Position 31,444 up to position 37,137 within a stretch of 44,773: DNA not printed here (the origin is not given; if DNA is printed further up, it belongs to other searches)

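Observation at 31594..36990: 1798-aa secreted giant protein with an embedded lytic-transglycosylase-like motif and no known secretion or phage context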

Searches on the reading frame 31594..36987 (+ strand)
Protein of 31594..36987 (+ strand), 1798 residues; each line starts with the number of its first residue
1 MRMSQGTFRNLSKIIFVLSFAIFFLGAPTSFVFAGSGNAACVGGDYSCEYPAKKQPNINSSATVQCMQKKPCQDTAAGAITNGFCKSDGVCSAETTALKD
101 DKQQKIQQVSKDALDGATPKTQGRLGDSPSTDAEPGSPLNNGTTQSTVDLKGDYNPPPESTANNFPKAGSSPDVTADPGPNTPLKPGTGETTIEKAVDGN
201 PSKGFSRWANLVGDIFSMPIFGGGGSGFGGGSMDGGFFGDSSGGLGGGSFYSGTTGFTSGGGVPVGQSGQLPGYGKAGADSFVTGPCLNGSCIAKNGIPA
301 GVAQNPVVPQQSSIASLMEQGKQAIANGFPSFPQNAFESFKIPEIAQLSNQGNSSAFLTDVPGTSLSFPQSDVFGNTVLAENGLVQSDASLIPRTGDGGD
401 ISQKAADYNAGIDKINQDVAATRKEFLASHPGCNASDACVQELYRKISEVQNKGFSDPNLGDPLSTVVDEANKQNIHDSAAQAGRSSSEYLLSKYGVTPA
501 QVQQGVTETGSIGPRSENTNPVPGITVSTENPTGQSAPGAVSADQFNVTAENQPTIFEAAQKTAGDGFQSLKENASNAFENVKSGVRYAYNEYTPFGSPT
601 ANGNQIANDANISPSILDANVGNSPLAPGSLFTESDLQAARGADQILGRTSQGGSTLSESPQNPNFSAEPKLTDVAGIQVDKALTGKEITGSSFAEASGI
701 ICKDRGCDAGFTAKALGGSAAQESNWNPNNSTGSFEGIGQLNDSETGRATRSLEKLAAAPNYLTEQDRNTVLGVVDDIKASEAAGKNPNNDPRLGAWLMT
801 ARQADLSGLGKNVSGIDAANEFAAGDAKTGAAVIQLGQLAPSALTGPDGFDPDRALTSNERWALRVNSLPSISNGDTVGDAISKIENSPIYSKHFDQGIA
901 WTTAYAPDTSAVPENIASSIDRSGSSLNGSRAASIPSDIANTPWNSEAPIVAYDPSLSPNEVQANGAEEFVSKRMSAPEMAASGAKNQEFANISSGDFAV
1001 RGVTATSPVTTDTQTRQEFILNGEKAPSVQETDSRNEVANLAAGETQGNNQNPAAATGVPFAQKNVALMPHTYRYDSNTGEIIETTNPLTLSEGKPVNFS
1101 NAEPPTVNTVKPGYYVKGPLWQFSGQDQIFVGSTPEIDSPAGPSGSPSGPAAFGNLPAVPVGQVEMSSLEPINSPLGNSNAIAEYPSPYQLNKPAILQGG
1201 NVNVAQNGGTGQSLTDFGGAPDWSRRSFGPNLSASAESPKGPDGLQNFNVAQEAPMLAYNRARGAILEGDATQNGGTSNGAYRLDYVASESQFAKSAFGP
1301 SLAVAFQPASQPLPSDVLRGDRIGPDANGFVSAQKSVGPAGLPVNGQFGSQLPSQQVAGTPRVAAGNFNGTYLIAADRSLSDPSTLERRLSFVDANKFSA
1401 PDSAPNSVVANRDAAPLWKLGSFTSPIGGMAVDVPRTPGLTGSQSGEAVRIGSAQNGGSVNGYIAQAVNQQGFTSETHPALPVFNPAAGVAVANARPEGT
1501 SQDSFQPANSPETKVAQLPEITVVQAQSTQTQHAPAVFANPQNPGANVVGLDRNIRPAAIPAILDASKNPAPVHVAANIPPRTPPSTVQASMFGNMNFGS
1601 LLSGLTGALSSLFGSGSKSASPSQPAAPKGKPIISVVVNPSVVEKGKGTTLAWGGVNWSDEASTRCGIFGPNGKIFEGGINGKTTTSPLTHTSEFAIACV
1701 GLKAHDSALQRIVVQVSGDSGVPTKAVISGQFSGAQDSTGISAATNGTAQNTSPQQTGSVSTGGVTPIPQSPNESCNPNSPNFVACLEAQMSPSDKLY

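Call 4: search_protein_families(library=pfam, proteins=[window:31594-36987:+], max_evalue=1)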
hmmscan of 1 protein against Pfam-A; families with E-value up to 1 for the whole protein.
window:31594-36987:+ (1798 aa): 0 families

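Call 8: search_protein_families(library=ncbifam, proteins=[window:31594-36987:+], max_evalue=1)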
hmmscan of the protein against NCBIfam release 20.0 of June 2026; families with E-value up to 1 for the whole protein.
window:31594-36987:+ (1798 aa): 0 families

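Call 10: search_solved_structures(query=window:31594-36987:+, max_evalue=10)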
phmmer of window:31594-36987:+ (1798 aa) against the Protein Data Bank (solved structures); distinct sequences matched with E-value up to 10: 0.

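Call 11: find_homologous_proteins(query=window:31594-36987:+, max_evalue=0.001)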
Query window:31594-36987:+ (1798 aa): 1 proteins with E <= 0.001 among 8000 candidates.
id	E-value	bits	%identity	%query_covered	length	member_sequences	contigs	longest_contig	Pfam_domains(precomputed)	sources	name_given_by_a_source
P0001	0.0e+0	3936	99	100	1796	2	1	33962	-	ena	-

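Call 21: search_protein_families(library=phrogs, proteins=[window:31594-36987:+], max_evalue=10)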
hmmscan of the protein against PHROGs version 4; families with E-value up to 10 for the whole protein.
window:31594-36987:+ (1798 aa): 0 families

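Call 29: find_encoding_contigs(protein=P0001, flank=10000, max_places=4)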
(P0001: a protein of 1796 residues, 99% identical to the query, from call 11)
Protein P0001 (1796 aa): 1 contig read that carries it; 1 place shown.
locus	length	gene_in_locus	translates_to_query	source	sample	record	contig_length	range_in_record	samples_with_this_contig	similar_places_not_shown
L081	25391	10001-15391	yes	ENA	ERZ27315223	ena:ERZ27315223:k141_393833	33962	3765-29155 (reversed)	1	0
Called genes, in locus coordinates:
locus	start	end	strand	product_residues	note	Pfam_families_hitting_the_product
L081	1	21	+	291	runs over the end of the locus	PF00730:HhH-GPD, PF00633:HHH (weak)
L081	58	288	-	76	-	-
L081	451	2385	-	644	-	PF00753:Lactamase_B, PF12706:Lactamase_B_2, PF23023:Anti-Pycsar_Apyc1 (faint), PF22505:RNase_J_b_CASP, PF07521:RMMBL (weak), PF17770:RNase_J_C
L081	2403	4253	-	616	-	PF00496:SBP_bac_5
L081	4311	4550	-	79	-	PF03840:SecG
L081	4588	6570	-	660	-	PF01522:Polysacc_deac_1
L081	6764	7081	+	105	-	PF00166:Cpn10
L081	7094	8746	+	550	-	PF00118:Cpn60_TCP1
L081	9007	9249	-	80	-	-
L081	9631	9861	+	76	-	-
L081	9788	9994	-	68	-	-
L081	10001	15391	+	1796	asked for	-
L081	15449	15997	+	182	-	PF04011:LemA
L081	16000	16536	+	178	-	-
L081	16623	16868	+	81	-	-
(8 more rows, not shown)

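Call 99: list_cluster_members(proteins=[P0001, P0006, P0004, P0009, P0010, P0011])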
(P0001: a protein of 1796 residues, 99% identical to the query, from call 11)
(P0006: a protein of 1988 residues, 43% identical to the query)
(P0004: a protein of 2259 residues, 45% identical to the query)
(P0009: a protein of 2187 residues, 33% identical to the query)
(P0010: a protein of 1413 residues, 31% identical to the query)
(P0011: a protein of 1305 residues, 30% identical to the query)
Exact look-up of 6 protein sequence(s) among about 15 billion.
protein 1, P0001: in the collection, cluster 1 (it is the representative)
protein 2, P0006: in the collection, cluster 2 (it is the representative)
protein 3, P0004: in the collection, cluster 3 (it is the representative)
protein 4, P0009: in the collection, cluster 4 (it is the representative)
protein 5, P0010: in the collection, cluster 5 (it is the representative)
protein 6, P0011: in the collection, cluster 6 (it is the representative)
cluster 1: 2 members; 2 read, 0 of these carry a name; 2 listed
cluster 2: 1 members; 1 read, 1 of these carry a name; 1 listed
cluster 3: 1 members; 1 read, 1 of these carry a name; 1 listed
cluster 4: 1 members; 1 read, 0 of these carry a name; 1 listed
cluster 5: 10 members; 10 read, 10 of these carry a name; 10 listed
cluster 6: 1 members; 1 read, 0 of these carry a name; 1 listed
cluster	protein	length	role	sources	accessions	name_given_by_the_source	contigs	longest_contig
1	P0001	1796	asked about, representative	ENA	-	-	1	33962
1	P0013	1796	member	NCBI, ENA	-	-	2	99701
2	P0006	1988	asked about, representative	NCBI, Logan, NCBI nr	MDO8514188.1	MAG: hypothetical protein Q7S50_01430 [bacterium] | hypothetical protein [bacterium]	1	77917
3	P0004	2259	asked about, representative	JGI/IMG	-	hypothetical protein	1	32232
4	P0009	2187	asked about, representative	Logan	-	-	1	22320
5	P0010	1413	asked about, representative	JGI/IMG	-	hypothetical protein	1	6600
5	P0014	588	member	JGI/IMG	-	hypothetical protein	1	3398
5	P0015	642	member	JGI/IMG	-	hypothetical protein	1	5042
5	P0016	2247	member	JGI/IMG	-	hypothetical protein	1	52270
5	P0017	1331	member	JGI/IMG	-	hypothetical protein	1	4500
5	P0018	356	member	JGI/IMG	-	hypothetical protein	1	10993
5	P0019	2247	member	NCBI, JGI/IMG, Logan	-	hypothetical protein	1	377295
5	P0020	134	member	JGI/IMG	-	hypothetical protein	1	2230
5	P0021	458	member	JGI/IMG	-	hypothetical protein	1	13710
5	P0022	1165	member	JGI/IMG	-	hypothetical protein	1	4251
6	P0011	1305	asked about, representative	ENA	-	-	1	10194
